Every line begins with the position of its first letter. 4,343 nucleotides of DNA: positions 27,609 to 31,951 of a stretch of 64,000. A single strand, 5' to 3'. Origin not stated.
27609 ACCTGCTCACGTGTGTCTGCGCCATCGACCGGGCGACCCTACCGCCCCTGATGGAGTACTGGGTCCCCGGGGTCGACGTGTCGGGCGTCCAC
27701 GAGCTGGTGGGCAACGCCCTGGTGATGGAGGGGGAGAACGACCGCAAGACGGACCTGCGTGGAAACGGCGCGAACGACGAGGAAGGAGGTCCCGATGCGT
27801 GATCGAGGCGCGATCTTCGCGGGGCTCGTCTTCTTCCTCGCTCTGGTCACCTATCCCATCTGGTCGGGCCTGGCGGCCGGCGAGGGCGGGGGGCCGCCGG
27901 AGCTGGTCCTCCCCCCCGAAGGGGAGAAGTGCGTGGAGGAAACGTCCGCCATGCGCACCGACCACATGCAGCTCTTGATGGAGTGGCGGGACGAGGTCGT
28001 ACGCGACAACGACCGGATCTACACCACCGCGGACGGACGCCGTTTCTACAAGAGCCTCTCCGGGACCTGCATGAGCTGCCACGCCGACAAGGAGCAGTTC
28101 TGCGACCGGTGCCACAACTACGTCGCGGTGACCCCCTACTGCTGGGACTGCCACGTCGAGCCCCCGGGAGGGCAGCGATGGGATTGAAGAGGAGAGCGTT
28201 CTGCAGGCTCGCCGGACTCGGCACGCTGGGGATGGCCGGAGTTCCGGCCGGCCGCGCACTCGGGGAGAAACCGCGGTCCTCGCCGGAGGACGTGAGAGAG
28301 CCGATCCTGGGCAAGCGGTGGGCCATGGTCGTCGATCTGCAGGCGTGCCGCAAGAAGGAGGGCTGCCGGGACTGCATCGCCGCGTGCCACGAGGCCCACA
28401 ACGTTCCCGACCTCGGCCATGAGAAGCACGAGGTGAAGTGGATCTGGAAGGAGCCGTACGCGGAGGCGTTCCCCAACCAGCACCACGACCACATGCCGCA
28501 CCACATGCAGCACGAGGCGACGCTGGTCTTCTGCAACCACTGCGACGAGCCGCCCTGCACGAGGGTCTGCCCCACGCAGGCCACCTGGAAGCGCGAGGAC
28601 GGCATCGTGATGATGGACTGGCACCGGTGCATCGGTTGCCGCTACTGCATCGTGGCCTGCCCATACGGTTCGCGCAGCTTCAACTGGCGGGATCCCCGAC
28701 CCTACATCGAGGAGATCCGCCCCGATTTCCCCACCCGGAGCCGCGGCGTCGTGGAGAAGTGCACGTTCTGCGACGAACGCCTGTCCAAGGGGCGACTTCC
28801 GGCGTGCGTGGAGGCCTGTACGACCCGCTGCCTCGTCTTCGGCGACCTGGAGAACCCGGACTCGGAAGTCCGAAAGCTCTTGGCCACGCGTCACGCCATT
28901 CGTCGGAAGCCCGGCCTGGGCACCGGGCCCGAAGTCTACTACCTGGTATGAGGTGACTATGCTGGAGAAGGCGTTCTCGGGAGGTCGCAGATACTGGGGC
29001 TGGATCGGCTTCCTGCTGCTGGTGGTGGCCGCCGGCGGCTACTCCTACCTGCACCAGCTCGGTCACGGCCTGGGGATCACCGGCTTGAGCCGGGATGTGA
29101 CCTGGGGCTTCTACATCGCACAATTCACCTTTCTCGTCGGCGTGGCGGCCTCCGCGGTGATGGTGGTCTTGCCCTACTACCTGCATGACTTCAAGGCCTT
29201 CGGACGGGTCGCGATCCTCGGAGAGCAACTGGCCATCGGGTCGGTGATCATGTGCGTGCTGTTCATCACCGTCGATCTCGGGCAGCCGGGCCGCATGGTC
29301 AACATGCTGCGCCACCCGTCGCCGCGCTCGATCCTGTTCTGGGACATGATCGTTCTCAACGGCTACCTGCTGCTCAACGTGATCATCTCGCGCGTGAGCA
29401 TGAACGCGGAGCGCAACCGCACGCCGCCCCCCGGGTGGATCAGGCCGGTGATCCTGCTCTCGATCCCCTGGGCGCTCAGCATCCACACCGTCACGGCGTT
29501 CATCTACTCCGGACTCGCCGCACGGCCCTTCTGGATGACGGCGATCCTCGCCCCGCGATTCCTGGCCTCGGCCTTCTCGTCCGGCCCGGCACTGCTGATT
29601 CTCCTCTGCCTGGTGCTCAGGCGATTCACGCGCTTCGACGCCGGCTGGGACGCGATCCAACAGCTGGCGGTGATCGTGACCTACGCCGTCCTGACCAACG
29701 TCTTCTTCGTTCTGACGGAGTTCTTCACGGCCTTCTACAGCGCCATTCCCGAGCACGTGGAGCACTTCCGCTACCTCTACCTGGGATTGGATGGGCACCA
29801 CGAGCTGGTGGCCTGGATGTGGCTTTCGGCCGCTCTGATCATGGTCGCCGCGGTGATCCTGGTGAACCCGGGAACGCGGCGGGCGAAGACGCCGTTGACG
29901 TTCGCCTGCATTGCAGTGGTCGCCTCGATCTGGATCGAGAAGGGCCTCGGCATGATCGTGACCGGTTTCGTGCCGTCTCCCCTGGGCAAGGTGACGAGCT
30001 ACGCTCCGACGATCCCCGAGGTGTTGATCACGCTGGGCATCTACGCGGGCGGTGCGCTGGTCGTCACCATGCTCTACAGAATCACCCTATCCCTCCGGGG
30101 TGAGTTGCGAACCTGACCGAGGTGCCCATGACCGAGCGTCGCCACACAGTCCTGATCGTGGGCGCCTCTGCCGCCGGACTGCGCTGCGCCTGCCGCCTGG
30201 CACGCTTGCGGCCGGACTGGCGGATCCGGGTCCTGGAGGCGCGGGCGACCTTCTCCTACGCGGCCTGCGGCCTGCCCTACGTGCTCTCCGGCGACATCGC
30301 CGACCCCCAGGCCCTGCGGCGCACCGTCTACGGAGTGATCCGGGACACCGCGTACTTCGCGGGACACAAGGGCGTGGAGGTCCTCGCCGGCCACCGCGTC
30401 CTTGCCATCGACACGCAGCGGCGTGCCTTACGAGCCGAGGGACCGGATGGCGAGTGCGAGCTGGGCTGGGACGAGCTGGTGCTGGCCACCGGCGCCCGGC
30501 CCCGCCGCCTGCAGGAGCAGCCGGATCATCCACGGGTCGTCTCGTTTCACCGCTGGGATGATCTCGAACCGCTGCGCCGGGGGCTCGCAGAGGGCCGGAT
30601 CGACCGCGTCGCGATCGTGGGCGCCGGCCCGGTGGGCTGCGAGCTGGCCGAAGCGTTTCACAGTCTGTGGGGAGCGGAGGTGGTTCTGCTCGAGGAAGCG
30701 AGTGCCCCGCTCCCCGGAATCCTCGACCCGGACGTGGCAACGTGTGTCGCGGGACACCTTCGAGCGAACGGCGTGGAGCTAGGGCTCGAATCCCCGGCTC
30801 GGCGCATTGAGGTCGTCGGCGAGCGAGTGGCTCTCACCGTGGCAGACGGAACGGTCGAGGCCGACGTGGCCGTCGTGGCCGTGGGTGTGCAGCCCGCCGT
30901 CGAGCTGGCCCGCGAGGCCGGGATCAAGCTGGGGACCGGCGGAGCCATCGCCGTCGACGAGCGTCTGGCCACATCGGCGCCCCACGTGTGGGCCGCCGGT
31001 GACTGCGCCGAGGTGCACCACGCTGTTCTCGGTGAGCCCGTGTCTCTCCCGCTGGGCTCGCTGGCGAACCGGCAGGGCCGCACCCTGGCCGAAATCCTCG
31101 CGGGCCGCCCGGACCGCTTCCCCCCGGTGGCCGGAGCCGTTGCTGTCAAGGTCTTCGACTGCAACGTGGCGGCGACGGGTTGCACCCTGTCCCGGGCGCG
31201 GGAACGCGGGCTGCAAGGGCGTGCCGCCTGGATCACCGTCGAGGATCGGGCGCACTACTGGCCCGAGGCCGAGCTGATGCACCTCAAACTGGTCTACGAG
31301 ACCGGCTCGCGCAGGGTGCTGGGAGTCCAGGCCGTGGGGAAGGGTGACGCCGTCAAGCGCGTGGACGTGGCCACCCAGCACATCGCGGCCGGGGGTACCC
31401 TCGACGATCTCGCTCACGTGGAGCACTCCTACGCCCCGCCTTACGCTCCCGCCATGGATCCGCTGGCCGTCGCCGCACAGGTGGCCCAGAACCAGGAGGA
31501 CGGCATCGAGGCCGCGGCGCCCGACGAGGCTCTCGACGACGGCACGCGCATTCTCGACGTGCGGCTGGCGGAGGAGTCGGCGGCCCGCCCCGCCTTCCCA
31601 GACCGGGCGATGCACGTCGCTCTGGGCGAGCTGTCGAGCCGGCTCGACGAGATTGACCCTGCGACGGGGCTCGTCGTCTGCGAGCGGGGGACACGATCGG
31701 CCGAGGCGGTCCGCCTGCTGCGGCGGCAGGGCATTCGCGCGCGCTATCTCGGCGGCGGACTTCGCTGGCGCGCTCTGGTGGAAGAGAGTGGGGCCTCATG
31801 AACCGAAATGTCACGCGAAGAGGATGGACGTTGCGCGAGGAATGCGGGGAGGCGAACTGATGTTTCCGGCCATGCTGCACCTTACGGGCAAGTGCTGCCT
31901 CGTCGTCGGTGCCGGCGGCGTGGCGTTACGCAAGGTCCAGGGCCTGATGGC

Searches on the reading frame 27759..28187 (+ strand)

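Call 9: search_protein_families(library=pfam, proteins=[window:27759-28187:+])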
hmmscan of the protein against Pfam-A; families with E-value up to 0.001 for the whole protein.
window:27759-28187:+ (142 aa): 0 families

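Call 52: search_protein_families(library=ncbifam, proteins=[window:27759-28187:+], max_evalue=0.00001)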
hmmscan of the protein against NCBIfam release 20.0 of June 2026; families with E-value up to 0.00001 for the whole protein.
window:27759-28187:+ (142 aa): 1 family
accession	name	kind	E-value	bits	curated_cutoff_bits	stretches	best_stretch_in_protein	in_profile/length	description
NF038038.1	cytoc_DsrJ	equivalog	4.8e-46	156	100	1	13-132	1-121/121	sulfate reduction electron transfer complex DsrMKJOP subunit DsrJ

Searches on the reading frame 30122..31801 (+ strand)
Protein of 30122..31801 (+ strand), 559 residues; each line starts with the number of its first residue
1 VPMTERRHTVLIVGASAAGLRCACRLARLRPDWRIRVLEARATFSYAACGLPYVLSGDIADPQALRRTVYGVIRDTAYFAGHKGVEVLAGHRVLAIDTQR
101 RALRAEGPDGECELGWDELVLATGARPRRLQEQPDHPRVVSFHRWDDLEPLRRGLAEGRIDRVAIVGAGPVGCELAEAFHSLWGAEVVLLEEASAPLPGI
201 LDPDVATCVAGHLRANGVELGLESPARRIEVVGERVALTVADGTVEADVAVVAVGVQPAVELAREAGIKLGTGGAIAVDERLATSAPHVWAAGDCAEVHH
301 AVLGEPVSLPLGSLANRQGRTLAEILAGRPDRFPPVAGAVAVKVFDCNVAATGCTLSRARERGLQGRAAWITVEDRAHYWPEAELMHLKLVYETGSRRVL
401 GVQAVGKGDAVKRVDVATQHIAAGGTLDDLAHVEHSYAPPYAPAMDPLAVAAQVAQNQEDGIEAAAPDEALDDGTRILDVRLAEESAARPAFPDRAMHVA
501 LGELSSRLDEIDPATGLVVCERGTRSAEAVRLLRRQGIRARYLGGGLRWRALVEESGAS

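Call 9: search_protein_families(library=pfam, proteins=[window:30122-31801:+])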
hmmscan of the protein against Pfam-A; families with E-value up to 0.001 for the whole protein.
window:30122-31801:+ (559 aa): 7 families
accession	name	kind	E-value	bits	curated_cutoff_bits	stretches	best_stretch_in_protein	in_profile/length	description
PF07992.20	Pyr_redox_2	-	9.1e-56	189.8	26.1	1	9-296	2-277/291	Pyridine nucleotide-disulphide oxidoreductase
PF00070.33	Pyr_redox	-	3.6e-16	59.9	22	1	162-240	1-79/82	Pyridine nucleotide-disulphide oxidoreductase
PF02852.28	Pyr_redox_dim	-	2.6e-11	44.1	25.3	1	341-445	3-106/110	Pyridine nucleotide-disulphide oxidoreductase, dimerisation domain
PF13450.12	NAD_binding_8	-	8.5e-07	29.6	21.9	0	12-44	1-31/68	NAD(P)-binding Rossmann-like domain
PF13738.12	Pyr_redox_3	-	4e-06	26.7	30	0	159-293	163-305/305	Pyridine nucleotide-disulphide oxidoreductase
PF03486.20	HI0933_like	-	0.00019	21.4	50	0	9-40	2-31/244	HI0933-like protein Rossmann domain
PF01946.23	Thi4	-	0.00034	20.4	26.2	0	9-44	19-53/235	Thi4 family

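Call 52: search_protein_families(library=ncbifam, proteins=[window:30122-31801:+], max_evalue=0.00001)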
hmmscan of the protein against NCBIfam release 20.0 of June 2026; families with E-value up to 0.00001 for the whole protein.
window:30122-31801:+ (559 aa): 45 families (the best 25 are shown)
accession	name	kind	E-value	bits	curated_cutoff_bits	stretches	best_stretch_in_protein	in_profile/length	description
TIGR03385.1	CoA_CoA_reduc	equivalog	4.6e-96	322.3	578.8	1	10-452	2-439/439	CoA-disulfide reductase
NF007123.0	PRK09564.1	equivalog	7.3e-87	291.9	458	1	10-455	3-443/444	CoA-disulfide reductase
NF010037.0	PRK13512.1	equivalog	9.6e-52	176.3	394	1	10-446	4-428/438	CoA-disulfide reductase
NF046103.1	NOXase_Strep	equivalog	5.7e-51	173.9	600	1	10-452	2-438/442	H2O-forming NADH oxidase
TIGR02053.1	MerA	equivalog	1.3e-35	123.3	454.45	1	105-438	121-440/465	mercury(II) reductase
NF045765.1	PhenlGlyoxDHPadH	equivalog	2.8e-35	122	475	1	10-345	5-325/416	NADH-dependent phenylglyoxylate dehydrogenase subunit epsilon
NF041682.1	ant_diox_AndAa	equivalog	2.4e-34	118.7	650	1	9-354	5-336/406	anthranilate 1,2-dioxygenase system ferredoxin--NAD(+) reductase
NF042949.2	3PPDioc_HcaD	equivalog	3.9e-32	111.4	450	1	8-305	2-284/386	3-phenylpropionate/cinnamic acid dioxygenase ferredoxin--NAD(+) reductase subunit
NF003437.0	PRK04965.1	equivalog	7.1e-32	110.8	392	1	9-303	4-282/378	NADH:flavorubredoxin reductase NorW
TIGR02374.1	nitri_red_nirB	equivalog_domain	3.1e-31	108.6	578.35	1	11-356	2-332/794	nitrite reductase large subunit NirB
TIGR01350.1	lipoamide_DH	equivalog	5e-29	101.3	408.8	1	84-435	103-438/461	dihydrolipoyl dehydrogenase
NF005883.0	PRK07845.1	equivalog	5.4e-29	101.5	479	1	82-407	105-416/466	NAD(P)H-quinone dehydrogenase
NF004991.0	PRK06370.1-3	subfamily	1.9e-26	92.7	620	1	160-296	202-342/509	FAD-containing oxidoreductase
NF010311.1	PRK13748.1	subfamily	7.3e-25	87.8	600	1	84-453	202-546/560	mercury(II) reductase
NF040477.1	chlor_oxi_RclA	equivalog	8.2e-25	87.3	740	1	66-296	71-294/441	reactive chlorine resistance oxidoreductase RclA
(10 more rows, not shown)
